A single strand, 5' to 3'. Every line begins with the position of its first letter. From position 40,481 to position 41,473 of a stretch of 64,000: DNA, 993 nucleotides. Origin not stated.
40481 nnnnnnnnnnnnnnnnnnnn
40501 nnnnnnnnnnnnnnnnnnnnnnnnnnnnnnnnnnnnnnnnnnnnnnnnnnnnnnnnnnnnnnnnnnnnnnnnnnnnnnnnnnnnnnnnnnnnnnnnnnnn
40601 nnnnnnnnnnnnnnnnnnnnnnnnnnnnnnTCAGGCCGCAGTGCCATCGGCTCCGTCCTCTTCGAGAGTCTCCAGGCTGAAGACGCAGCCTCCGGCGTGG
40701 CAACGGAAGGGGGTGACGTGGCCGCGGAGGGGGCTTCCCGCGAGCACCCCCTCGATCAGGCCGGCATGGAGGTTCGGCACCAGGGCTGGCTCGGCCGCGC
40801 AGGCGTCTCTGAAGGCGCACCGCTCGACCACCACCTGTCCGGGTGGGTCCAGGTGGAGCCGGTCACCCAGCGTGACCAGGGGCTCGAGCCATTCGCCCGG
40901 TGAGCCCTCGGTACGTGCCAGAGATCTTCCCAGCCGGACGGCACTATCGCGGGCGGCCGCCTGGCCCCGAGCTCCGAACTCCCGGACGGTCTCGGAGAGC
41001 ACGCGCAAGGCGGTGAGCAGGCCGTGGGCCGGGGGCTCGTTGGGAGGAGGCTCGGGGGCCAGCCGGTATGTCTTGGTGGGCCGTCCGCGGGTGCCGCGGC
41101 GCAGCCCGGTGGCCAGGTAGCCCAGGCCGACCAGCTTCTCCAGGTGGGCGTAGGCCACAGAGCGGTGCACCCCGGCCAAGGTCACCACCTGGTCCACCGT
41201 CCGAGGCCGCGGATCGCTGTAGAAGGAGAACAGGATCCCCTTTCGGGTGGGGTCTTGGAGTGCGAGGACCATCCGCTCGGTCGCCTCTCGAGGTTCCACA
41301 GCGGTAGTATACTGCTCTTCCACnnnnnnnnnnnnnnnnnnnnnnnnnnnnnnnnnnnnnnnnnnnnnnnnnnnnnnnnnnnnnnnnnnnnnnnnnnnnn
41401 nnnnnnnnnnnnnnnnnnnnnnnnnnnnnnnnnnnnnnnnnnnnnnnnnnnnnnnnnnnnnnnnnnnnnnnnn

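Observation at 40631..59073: Two paralogous wHTH regulators with a conserved C-terminal Cys/His motif, each adjacent to a Rieske protein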

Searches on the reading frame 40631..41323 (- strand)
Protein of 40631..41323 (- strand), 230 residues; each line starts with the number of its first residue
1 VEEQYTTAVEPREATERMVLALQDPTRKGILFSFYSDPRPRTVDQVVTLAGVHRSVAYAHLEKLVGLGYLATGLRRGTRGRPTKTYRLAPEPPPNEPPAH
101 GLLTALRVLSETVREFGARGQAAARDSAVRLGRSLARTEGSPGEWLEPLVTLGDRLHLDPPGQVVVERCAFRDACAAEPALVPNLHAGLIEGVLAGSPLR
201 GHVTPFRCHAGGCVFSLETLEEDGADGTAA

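Call 6: search_protein_families(library=pfam, proteins=[window:40631-41323:-], max_evalue=1)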
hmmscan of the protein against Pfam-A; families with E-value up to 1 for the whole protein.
window:40631-41323:- (230 aa): 7 families
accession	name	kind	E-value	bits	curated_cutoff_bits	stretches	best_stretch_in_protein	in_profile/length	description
PF12840.13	HTH_20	-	0.00074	19.9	27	1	24-66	3-44/51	Helix-turn-helix domain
PF01022.26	HTH_5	-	0.00079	19.7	22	1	24-70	1-45/47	Bacterial regulatory protein, arsR family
PF09339.16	HTH_IclR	-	0.0016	18.6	22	1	33-71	11-49/52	IclR helix-turn-helix domain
PF05719.16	GPP34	-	0.039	14.4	29.1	1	22-94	55-129/201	Golgi phosphoprotein 3 (GPP34)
PF01978.25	TrmB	-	0.058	13.7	25.6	1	40-83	22-59/68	Sugar-specific transcriptional regulator TrmB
PF03551.20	PadR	-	0.15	12.6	27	1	53-89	30-66/75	Transcriptional regulator PadR-like family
PF24033.1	DUF7342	-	0.22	12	31.6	1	39-74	16-51/150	Family of unknown function (DUF7342)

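Call 7: search_protein_families(library=ncbifam, proteins=[window:40631-41323:-], max_evalue=1)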
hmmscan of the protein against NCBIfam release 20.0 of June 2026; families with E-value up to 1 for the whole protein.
window:40631-41323:- (230 aa): 1 family
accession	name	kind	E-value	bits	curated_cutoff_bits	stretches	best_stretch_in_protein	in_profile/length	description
NF047906.1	CdPbTransRegCmtR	equivalog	0.14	12.1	150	1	12-72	8-66/104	Cd(II)/Pb(II)-sensing metalloregulatory transcriptional regulator CmtR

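Call 12: search_solved_structures(query=window:40631-41323:-, max_evalue=1, show_alignments=2)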
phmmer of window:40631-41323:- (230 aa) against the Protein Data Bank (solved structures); distinct sequences matched with E-value up to 1: 1.
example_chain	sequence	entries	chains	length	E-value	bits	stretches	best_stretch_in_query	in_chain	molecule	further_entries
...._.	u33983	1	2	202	0.12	15.1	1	15-88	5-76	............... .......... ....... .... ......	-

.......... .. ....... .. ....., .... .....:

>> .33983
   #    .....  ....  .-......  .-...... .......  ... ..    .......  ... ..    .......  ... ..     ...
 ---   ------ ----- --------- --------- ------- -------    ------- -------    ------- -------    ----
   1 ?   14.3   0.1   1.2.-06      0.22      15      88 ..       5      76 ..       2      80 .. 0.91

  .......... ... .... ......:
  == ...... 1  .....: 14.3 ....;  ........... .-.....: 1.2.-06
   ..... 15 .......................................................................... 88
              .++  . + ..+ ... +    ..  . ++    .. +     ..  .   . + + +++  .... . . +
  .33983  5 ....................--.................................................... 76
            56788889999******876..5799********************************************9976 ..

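Call 16: find_homologous_proteins(query=window:40631-41323:-, max_evalue=0.001)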
Query window:40631-41323:- (230 aa): 20 proteins with E <= 0.001 among 2510 candidates.
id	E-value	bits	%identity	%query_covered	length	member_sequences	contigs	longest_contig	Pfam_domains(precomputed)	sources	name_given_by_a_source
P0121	4.9e-137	473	100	93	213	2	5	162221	-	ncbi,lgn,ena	-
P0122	2.5e-128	444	88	100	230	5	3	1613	-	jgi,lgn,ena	jgi:hypothetical protein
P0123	1.1e-116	406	88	93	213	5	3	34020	-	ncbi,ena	-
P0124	2.1e-109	382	84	93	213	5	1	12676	-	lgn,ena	-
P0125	2.6e-109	382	83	94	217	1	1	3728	-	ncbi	ncbi:MAG: hypothetical protein ACP5PW_04920 [Candidatus Dormibacteria bacterium]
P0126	7.2e-99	348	77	93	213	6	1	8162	-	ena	-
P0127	8.9e-76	272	62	91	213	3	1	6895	PF12840.14,PF01022.27,PF09339.17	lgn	-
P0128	8.5e-57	210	50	97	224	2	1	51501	PF12840.14,PF01022.27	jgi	-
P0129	9.2e-56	207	50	97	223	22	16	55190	PF12840.14,PF01022.27,PF09339.17,PF12802.14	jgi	jgi:predicted ArsR family transcriptional regulator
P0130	4.3e-55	205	50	93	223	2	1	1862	PF12840.14,PF01022.27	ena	-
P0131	7.8e-54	201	49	93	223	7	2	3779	PF12840.14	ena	-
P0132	2.4e-53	199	49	93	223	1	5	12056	PF12840.14,PF01022.27,PF09339.17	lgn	-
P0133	3.4e-53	199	47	95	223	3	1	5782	PF12840.14,PF01022.27,PF09339.17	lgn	-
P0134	8.6e-53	197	49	91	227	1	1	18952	PF12840.14,PF01022.27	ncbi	-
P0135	2.7e-36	143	44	89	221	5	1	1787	-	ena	-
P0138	3.5e-29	120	41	89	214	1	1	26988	-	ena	-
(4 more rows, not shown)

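Call 33: find_encoding_contigs(protein=P0129, flank=7000, max_places=2)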
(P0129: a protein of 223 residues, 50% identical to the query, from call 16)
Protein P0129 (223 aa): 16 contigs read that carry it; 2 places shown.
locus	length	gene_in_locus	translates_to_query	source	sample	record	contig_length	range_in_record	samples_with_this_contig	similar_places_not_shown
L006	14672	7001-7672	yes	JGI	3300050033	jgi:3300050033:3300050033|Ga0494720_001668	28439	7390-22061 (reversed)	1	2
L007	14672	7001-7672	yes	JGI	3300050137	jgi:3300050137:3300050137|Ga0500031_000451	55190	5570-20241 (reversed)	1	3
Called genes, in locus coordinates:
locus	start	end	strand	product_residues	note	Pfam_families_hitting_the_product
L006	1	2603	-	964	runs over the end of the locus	PF00330:Aconitase, PF00694:Aconitase_C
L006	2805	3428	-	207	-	PF00730:HhH-GPD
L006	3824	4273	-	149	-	PF02627:CMD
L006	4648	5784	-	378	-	PF00923:TAL_FSA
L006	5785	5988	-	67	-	-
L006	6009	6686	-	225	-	PF00355:Rieske, PF22543:Rieske_4 (weak)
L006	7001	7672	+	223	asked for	PF12840:HTH_20, PF01022:HTH_5 (weak), PF09339:HTH_IclR (faint), PF12802:MarR_2 (weak)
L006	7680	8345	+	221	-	PF01227:GTP_cyclohydroI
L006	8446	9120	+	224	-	PF01965:DJ-1_PfpI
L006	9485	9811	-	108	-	-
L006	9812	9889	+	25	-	-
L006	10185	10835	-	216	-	PF00440:TetR_N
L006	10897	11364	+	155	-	PF07366:SnoaL, PF12680:SnoaL_2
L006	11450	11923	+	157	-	PF07883:Cupin_2, PF02311:AraC_binding (weak)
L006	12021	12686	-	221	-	PF00563:EAL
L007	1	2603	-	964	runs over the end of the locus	PF00330:Aconitase, PF00694:Aconitase_C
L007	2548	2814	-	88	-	-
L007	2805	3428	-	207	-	PF00730:HhH-GPD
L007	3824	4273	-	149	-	PF02627:CMD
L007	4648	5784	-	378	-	PF00923:TAL_FSA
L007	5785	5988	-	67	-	-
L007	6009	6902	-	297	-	PF09990:DUF2231, PF00355:Rieske, PF22543:Rieske_4 (weak)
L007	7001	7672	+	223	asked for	PF12840:HTH_20, PF01022:HTH_5 (weak), PF09339:HTH_IclR (faint), PF12802:MarR_2 (weak)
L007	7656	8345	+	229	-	PF01227:GTP_cyclohydroI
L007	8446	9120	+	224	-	PF01965:DJ-1_PfpI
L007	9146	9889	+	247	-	PF04343:DUF488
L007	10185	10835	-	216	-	PF00440:TetR_N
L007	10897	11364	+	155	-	PF07366:SnoaL, PF12680:SnoaL_2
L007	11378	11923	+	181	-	PF07883:Cupin_2, PF02311:AraC_binding (weak)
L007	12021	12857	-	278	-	PF00563:EAL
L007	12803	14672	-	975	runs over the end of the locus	PF00270:DEAD, PF04851:ResIII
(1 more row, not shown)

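Call 34: find_encoding_contigs(protein=P0138, flank=7000, max_places=1)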
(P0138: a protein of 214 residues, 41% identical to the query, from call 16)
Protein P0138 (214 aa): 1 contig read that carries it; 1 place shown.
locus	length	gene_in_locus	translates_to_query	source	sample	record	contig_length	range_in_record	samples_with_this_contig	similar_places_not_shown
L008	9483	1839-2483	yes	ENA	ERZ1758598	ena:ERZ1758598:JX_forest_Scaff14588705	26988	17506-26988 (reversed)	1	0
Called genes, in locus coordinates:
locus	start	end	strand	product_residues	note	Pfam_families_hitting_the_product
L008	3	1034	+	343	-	?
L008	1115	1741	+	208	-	-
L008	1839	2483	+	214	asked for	-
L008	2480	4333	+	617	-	PF00069:Pkinase, PF07714:PK_Tyr_Ser-Thr, PF03109:ABC1 (weak), PF00072:Response_reg, PF01966:HD, PF13487:HD_5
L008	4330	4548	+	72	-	-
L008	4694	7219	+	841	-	PF07676:PD40 (faint), PF10282:Lactonase (faint), PF22494:choice_anch_I (faint), PF25174:Beta-prop_THOC3 (faint), PF08450:SGL (faint), PF21783:YNCE (weak), PF04185:Phosphoesterase (weak)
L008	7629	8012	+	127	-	PF03625:DUF302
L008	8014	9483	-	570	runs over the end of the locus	PF06609:TRI12 (weak), PF00083:Sugar_tr (faint), PF07690:MFS_1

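Call 48: predict_structure(alignment_id=A1)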
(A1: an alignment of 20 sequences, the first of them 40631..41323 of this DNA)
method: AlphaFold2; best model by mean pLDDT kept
length: 230 residues; sequences in the alignment: 20
mean_pLDDT: 81.7   pTM: 0.63
mean pLDDT of the five models: 81.7, 81.6, 81.4, 80.8, 80.4
residues with pLDDT >= 90: 90; 70-90: 87; 50-70: 39; < 50: 14
segments of 3 or more residues with pLDDT < 50: 1-5, 223-230
pLDDT, mean of each block of 10 residues (from residue 1): 51 63 81 85 93 94 90 79 87 65 84 94 96 82 81 84 85 85 95 89 86 86 42
secondary structure, 60 per line:
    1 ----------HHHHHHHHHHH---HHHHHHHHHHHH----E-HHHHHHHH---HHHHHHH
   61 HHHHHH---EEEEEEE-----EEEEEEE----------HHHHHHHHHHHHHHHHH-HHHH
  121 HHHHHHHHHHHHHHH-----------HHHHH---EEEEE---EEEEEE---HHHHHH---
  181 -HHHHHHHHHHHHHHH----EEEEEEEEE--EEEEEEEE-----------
elements in order: H11-21 H25-36 H43-50 H54-66 E70-76 E82-88 H99-115 H117-135 H147-151 E155-159 E163-168 H172-177 H182-196 E201-209 E212-219

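Call 54: find_related_loci(query=A1, collection=metagenome_contigs, flank=8000)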
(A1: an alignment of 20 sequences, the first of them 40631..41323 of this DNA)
Query A1 (230 aa) in metagenome_contigs; peptide patterns used: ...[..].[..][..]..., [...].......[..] (x = any residue, [..] = any of these).
474 stretches matched a pattern; 248 encode a relative of the query (tblastn E <= 1e-3); the best 80 are kept; 80 distinct loci.
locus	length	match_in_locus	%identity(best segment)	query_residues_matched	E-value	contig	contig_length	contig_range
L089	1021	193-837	50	4-218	2e-60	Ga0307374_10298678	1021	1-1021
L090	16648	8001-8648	50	3-218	2e-55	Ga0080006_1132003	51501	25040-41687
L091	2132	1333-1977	49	4-218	8e-55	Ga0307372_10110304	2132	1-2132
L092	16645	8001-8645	50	4-218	4e-51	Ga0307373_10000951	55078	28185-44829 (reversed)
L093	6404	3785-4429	42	9-219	3e-41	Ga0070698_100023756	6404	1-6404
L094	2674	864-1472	44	16-217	2e-40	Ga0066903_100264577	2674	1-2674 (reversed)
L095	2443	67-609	46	14-194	4e-39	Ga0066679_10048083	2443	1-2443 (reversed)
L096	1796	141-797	40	4-217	1e-37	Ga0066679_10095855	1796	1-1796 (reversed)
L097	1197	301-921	40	15-219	2e-38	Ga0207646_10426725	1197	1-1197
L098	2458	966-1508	45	16-194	2e-36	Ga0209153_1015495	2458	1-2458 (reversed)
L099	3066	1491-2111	39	16-220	3e-36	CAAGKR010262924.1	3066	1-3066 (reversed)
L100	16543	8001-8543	45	16-194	3e-36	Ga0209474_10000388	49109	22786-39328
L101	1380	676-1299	38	16-222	3e-37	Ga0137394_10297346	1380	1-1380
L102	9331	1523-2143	40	15-219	1e-36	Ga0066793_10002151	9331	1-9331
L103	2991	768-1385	39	16-219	3e-36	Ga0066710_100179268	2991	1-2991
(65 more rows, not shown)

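Call 55: fold_search(model_id=the predicted structure, library=pdb)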
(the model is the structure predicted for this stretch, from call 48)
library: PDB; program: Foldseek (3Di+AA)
matches with E <= 10: 1459; with E <= 0.001: 0
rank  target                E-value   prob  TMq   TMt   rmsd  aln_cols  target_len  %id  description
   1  6j0e_A                5.1e-03  1.00  0.31  0.56   5.8        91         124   25  Structures of two ArsR As(III)-responsive repressors: implications for the mechanism of derepression (released 2019-07-03)
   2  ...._B                7.4e-03  1.00  0.30  0.35   2.0        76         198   30  Crystal structure of heat shock regulator from Pyrococcus furiosus (released 2007-03-27)
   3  3cuo_D                8.2e-03  1.00  0.31  0.69   3.3        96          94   17  Crystal structure of the predicted DNA-binding transcriptional regulator from E. coli (released 2008-06-17)
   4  2kko_MODEL_1_A        8.2e-03  1.00  0.33  0.64   7.8       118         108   23  Solution NMR structure of the homodimeric winged helix-turn-helix DNA-binding domain (fragment 1-100) Mb0332 f (released 2009-08-11)
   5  6kf4_G                8.6e-03  1.00  0.30  0.40  15.1       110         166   15  Cryo-EM structure of Thermococcus kodakarensis RNA polymerase (released 2020-07-01)
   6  3kxc_C                1.2e-02  1.00  0.39  0.60   4.0       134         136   19  Mutant transport protein (released 2010-04-21)
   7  3r0a_A                1.3e-02  1.00  0.31  0.56  13.2       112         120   15  Possible transcriptional regulator from Methanosarcina mazei Go1 (gi 21227196) (released 2011-03-23)
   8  9qbd_B                1.3e-02  1.00  0.27  0.53   7.1       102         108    9  Crystal structure of Brachyspira hampsonii PadR with Leu88 replaced by 3-aminotyrosine (released 2026-03-11)
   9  3f72_A                1.3e-02  1.00  0.31  0.63   4.2       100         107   17  Crystal Structure of the Staphylococcus aureus pI258 CadC Metal Binding Site 2 Mutant (released 2009-04-07)
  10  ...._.                1.4e-02  1.00  0.30  0.35   2.0        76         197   30  Crystal structure of heat shock regulator from Pyrococcus furiosus (released 2007-03-27)
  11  7wh4_A                1.5e-02  1.00  0.27  0.56   7.7       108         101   23  Crystal structure of the PadR-family transcriptional regulator Rv3488 of Mycobacterium tuberculosis H37Rv in complex w (released 2022-02-09)
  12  6o8k                  1.5e-02  1.00  0.31  0.69   3.1        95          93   19  Crystal Structure of apo and reduced Sulfide-responsive transcriptional repressor (SqrR) from Rhodobacter capsulatus. (released 2020-04-01)
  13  1ub9                  1.6e-02  1.00  0.28  0.61   3.6        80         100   16  Structure of the transcriptional regulator homologue protein from Pyrococcus horikoshii OT3 (released 2004-05-04)
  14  1u2w_B                1.6e-02  1.00  0.30  0.61   5.3       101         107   16  Crystal Structure of the Staphylococcus aureus pI258 CadC (released 2005-07-12)
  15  3gw2                  1.9e-02  1.00  0.31  0.70   5.1       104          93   22  Crystal structure of possible transcriptional regulatory protein (fragment 1-100) from Mycobacterium bovis. Northeast St (released 2009-04-21)
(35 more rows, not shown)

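Call 68: find_encoding_contigs(protein=P0121, flank=1000, max_places=3)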
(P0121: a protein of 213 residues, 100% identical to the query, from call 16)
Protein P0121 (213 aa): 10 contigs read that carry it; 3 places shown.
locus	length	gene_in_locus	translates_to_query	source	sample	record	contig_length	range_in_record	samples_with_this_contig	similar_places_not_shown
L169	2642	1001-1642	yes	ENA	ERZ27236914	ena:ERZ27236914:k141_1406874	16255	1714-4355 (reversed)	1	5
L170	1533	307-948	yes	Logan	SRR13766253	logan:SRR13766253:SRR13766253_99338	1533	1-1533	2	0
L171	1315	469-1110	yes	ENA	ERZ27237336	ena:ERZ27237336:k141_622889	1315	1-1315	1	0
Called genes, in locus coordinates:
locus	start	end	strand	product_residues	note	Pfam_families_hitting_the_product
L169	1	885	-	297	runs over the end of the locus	PF09990:DUF2231, PF00355:Rieske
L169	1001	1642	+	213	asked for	-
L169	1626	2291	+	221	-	PF01227:GTP_cyclohydroI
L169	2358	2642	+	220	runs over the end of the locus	PF01965:DJ-1_PfpI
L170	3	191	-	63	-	?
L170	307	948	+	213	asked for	-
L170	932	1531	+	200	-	?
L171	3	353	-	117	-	?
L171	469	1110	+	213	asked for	-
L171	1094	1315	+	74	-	?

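Call 105: search_protein_representatives(protein=window:40631-41299:-)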
Query: 222 residues. Proteins with E-value up to 0.001 (for the whole library): 524; up to 1e-10: 47; up to 1e-30: 7. The best 150 are listed.
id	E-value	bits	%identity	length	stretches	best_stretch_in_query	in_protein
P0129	2.9e-56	206.8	51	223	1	6-222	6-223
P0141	1.4e-38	149.0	44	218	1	4-212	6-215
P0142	7.1e-33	130.3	40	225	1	5-210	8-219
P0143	2.0e-32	128.8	39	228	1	5-209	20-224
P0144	2.3e-32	128.7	39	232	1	8-211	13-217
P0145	6.4e-32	127.2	46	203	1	8-207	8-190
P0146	2.1e-31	125.5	41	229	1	6-208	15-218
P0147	2.3e-29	118.9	39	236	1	7-211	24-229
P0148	4.1e-28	114.8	37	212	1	8-212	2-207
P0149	7.7e-26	107.3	37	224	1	7-208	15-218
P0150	8.2e-25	104.0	38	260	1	8-194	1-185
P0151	2.6e-24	102.3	39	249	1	6-214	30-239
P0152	3.6e-24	101.9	44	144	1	8-130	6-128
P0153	1.6e-23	99.7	40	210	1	10-210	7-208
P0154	2.3e-23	99.3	40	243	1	12-213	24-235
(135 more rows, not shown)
